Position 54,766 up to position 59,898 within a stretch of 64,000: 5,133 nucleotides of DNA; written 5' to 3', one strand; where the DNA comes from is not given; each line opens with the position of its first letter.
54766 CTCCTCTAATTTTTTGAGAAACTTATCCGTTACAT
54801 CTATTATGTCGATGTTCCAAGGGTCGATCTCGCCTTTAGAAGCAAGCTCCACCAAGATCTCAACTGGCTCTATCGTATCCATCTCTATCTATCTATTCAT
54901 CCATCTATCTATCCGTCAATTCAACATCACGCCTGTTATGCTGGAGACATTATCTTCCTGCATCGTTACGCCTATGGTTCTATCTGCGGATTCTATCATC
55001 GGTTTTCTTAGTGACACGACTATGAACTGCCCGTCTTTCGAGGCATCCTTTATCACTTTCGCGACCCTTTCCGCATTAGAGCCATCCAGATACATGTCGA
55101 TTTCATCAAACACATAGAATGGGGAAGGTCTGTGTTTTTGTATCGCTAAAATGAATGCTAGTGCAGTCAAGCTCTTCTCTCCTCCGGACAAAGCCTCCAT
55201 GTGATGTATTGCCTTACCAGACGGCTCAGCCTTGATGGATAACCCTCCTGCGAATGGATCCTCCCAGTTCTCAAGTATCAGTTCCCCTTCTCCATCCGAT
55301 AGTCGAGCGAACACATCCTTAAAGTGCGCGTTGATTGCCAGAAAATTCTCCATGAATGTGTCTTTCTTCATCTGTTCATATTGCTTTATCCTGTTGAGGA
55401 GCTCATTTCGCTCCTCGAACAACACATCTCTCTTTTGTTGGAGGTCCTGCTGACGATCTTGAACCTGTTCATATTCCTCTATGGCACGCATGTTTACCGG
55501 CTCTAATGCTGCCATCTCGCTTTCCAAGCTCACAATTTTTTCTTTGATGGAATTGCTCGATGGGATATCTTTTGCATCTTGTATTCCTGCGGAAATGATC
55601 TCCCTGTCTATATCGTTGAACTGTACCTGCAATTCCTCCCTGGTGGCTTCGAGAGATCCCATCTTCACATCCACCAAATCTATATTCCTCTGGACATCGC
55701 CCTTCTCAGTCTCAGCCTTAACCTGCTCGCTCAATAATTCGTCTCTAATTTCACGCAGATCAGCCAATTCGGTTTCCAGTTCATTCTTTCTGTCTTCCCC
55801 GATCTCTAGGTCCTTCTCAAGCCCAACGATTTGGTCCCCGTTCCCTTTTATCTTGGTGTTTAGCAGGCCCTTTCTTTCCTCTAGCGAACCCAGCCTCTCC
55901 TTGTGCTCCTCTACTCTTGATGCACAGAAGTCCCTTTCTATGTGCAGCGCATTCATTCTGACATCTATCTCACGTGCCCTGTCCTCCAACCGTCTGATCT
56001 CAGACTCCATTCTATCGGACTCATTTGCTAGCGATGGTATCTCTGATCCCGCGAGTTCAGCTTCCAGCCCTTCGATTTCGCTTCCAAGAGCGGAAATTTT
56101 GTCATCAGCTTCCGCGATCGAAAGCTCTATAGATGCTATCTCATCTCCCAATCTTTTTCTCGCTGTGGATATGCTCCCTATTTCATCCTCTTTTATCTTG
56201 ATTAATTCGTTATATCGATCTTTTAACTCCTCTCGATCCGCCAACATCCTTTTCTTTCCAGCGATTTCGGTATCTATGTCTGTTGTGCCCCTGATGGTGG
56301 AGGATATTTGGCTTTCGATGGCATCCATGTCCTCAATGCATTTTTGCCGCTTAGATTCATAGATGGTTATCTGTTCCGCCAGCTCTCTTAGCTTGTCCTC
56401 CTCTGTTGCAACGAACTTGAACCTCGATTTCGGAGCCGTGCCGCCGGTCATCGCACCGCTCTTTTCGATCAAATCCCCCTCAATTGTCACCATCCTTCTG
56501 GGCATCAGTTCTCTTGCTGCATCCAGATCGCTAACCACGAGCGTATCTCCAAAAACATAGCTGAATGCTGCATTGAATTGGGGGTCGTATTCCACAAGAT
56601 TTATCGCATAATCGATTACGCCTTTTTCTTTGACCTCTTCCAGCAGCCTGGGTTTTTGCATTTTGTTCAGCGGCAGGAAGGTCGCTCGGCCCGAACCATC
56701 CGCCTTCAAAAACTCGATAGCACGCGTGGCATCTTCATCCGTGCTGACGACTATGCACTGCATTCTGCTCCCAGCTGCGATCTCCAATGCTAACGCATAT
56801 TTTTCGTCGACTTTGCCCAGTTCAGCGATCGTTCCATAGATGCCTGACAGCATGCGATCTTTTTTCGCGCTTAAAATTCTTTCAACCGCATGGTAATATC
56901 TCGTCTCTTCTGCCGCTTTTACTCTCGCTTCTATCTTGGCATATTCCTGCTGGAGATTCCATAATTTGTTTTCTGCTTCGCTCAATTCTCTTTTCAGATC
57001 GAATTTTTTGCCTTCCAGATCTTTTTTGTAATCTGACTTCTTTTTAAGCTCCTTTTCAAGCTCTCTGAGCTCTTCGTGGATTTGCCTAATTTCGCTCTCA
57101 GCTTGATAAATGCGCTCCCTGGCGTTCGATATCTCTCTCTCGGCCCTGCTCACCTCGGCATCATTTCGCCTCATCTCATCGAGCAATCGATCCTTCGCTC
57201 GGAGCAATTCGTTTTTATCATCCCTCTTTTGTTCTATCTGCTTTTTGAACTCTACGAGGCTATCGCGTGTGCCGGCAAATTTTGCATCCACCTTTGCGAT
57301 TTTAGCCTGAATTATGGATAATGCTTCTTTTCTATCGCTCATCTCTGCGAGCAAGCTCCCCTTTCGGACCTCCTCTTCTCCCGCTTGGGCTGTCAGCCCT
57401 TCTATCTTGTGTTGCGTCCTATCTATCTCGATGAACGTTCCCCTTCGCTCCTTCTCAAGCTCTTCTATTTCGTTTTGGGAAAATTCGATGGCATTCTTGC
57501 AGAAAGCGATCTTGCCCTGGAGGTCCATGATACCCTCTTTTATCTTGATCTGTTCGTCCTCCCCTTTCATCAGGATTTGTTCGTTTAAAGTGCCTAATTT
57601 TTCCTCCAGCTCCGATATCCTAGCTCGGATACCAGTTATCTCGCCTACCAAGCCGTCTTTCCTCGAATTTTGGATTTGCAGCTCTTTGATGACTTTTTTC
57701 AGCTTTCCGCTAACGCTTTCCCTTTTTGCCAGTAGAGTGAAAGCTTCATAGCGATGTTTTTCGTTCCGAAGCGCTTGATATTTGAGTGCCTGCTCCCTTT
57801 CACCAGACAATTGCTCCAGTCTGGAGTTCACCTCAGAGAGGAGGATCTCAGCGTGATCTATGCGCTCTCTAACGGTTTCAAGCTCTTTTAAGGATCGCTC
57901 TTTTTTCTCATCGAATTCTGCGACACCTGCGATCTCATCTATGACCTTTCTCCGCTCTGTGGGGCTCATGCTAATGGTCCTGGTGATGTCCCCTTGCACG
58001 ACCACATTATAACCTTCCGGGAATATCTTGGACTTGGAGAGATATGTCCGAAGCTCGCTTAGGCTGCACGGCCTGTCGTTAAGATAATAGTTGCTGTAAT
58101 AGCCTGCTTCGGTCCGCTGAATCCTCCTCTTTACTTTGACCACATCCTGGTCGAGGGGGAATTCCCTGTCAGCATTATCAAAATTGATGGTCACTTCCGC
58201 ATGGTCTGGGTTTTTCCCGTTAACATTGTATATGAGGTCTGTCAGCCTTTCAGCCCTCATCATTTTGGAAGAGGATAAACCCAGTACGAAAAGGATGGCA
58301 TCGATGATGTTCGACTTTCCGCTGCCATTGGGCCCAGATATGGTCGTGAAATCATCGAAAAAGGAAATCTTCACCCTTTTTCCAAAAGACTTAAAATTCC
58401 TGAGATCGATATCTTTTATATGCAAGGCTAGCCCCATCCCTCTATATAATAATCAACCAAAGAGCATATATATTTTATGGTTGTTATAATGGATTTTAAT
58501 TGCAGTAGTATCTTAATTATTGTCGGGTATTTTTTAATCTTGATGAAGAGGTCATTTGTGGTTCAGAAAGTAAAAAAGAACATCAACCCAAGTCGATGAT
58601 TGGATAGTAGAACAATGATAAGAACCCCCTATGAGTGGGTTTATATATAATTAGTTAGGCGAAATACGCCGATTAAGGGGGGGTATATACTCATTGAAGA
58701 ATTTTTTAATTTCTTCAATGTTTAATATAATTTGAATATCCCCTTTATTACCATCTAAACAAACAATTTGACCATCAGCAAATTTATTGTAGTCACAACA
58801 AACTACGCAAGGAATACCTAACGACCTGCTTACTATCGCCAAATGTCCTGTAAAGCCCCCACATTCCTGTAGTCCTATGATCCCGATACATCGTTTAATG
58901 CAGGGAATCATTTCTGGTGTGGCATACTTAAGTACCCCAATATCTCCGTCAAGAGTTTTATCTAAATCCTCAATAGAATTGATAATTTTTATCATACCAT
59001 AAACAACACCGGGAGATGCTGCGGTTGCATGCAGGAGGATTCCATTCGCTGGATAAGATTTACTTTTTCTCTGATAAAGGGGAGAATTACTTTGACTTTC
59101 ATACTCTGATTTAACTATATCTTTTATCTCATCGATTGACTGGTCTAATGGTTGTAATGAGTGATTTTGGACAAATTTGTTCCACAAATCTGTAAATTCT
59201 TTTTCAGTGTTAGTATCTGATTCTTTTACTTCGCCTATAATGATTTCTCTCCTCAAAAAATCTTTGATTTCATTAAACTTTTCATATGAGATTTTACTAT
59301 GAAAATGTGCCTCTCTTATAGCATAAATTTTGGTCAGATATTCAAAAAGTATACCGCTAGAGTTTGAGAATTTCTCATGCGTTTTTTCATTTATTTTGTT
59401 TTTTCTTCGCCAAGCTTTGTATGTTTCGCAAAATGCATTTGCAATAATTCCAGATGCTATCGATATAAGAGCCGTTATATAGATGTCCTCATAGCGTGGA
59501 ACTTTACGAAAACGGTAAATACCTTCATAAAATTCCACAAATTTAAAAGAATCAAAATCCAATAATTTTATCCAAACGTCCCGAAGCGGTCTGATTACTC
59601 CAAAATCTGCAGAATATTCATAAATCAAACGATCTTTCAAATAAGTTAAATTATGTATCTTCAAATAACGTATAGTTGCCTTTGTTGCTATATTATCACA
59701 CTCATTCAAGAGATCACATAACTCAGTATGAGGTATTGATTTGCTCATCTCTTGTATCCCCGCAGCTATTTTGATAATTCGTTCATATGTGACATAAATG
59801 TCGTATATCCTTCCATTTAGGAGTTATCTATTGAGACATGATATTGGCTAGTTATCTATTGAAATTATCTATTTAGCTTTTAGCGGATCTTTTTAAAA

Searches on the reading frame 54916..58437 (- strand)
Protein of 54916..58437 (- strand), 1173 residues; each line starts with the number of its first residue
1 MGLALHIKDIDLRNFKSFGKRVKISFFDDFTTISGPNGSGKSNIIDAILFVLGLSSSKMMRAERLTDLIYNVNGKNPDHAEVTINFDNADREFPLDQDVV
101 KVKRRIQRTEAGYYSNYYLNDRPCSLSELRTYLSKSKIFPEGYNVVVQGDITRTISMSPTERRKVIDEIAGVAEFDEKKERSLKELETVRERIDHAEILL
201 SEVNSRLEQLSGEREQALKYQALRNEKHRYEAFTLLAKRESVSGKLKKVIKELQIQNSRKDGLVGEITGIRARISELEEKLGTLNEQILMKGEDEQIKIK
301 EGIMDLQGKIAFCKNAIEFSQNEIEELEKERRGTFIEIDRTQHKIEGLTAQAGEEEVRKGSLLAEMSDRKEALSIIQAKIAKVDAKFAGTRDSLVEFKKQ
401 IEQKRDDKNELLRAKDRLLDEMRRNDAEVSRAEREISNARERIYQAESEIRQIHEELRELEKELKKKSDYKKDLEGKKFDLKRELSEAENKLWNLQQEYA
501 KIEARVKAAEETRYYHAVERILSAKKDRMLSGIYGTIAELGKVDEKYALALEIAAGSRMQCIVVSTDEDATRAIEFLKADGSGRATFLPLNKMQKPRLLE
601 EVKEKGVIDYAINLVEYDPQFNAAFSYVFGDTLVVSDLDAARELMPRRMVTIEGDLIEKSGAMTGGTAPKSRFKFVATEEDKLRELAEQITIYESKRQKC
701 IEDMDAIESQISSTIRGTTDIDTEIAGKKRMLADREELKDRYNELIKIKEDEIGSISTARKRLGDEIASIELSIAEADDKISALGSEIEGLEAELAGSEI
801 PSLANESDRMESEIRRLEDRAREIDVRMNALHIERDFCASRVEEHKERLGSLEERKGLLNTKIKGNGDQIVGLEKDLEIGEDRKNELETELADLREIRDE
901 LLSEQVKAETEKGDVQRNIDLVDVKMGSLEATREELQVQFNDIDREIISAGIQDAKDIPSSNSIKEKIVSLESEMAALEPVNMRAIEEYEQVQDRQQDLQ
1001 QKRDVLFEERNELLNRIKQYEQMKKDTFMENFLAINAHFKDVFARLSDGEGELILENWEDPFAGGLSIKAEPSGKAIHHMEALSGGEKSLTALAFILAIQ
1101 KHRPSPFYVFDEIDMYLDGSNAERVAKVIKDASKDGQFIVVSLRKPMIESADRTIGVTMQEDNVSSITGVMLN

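Call 81: search_protein_families(library=pfam, proteins=[window:54916-58437:-], max_evalue=0.00001)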
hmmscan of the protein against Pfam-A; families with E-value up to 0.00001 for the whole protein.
window:54916-58437:- (1173 aa): 6 families
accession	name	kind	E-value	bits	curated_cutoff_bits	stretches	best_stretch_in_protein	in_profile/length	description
PF02463.25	SMC_N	-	6.6e-72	241.9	40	1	6-1165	1-219/220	RecF/RecN/SMC N terminal domain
PF06470.18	SMC_hinge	-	5.9e-37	127.1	22.5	1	531-644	2-115/116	SMC proteins Flexible Hinge Domain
PF13476.12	AAA_23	-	8.9e-18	66.1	27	1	10-254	2-178/201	AAA domain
PF13175.12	AAA_15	-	1.7e-11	44.8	32.1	1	7-476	3-270/374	AAA ATPase domain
PF13304.12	AAA_21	-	3.9e-11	44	27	0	30-59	1-26/304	AAA domain, putative AbiEii toxin, Type IV TA system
PF13555.12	AAA_29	-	2.8e-07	30.6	27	1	8-52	2-46/61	P-loop containing region of AAA domain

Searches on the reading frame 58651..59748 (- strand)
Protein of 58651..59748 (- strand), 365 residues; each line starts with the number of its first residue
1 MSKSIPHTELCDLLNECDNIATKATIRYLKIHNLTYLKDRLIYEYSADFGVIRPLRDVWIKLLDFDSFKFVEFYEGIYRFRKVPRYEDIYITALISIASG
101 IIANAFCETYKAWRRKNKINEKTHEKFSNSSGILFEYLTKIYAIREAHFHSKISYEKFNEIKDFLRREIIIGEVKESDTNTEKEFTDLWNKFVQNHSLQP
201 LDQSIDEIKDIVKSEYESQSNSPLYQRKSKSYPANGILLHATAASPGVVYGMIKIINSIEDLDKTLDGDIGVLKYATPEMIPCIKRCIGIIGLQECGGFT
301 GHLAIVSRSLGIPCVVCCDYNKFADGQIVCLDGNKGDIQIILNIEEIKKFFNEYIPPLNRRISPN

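Call 81: search_protein_families(library=pfam, proteins=[window:58651-59748:-], max_evalue=0.00001)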
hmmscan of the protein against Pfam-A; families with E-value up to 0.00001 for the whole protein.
window:58651-59748:- (365 aa): 1 family
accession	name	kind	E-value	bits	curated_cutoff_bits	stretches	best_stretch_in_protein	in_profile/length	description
PF00391.29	PEP-utilizers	-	6.3e-14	51.8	23.1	1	267-336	3-72/72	PEP-utilising enzyme, mobile domain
